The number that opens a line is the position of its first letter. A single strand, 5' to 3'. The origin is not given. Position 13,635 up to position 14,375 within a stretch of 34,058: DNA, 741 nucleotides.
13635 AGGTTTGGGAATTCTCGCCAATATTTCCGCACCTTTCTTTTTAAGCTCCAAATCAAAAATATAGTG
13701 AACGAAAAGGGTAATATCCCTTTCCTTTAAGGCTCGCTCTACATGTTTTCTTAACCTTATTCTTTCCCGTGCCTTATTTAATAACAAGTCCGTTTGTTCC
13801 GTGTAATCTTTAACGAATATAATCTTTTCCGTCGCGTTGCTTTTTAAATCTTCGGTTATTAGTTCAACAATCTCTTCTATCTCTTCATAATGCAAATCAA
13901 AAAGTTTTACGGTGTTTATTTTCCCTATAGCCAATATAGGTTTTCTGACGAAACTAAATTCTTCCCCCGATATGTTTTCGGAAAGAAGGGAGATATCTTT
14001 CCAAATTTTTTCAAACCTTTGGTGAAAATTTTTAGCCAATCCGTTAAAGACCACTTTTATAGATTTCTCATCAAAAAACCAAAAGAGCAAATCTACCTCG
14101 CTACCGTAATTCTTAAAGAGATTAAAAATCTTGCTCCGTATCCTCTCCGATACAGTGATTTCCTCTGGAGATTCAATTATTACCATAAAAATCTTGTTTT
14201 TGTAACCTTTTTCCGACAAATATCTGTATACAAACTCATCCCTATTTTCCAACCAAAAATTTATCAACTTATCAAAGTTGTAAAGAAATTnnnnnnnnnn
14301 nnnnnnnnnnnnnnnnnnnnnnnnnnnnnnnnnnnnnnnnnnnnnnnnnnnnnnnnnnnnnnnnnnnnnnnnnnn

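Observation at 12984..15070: Two-gene module: truncated-globin-like plus CZB sensor protein, followed by a degenerate-GGDEF/EAL phosphodiesterase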

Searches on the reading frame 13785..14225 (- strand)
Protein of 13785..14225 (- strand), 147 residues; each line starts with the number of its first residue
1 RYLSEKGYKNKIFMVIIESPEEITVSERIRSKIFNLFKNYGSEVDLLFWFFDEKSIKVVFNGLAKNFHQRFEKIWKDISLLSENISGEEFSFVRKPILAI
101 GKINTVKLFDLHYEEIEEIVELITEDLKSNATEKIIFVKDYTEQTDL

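Call 69: search_solved_structures(query=A6, max_evalue=1, show_alignments=1)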
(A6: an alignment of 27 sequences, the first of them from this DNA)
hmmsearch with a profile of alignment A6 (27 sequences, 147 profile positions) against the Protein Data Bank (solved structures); distinct sequences matched with E-value up to 1: 22.
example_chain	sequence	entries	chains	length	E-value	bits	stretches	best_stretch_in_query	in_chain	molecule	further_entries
6nuk_A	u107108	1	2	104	0.004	20.2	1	45-128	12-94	Ferredog-Diesel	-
4urg_A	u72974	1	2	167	0.0087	19.1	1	13-133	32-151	DIGUANYLATE CYCLASE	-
4urq_U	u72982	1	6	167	0.011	18.8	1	23-133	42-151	DIGUANYLATE CYCLASE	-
4urs_A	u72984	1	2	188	0.015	18.4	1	23-132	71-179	DIGUANYLATE CYCLASE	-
6zxm_A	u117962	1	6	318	0.023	17.7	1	13-97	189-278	Putative GGDEF/response regulator receiver domain protein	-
8vvi_F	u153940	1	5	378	0.041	16.9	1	21-108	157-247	MotA/TolQ/ExbB proton channel domain-containing protein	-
5h78_A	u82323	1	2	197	0.041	16.9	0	88-139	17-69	cAMP-dependent protein kinase type II-alpha regulatory subunit,DHR14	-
4x8q_A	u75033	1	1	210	0.044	16.8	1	59-124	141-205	Uncharacterized protein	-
6m9m_A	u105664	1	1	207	0.051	16.6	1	59-124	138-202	AlkD2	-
6zxb_A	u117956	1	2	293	0.054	16.5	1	13-98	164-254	Putative GGDEF/response regulator receiver domain protein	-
6zxc_A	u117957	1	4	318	0.065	16.3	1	13-97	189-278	Putative GGDEF/response regulator receiver domain protein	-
9p6j_A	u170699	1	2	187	0.15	15.1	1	17-109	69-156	diguanylate cyclase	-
4zh0_A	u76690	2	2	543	0.3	14.1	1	32-142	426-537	Outer membrane protein-adhesin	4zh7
6msp_A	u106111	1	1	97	0.35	13.9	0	59-135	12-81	De novo Designed Protein Foldit3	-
2ep5_A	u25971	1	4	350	0.39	13.8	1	42-142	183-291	350aa long hypothetical aspartate-semialdehyde dehydrogenase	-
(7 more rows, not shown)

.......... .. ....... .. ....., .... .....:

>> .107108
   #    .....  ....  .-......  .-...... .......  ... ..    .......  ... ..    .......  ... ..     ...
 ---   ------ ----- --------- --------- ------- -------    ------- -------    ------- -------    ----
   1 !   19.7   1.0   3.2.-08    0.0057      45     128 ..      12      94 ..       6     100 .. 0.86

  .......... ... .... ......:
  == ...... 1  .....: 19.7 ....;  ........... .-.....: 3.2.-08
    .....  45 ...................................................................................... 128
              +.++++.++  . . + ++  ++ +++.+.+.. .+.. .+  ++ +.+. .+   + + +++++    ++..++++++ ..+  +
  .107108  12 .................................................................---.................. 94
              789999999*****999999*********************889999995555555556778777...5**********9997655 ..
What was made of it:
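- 13806..14195 (-): Degenerate GGDEF-like domain (fusion residues 276-405). WFFDEKS occupies the position of the GGDEF hairpin. Weak PDB profile hits to diguanylate cyclases, E 0.009-0.02 (call 69).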
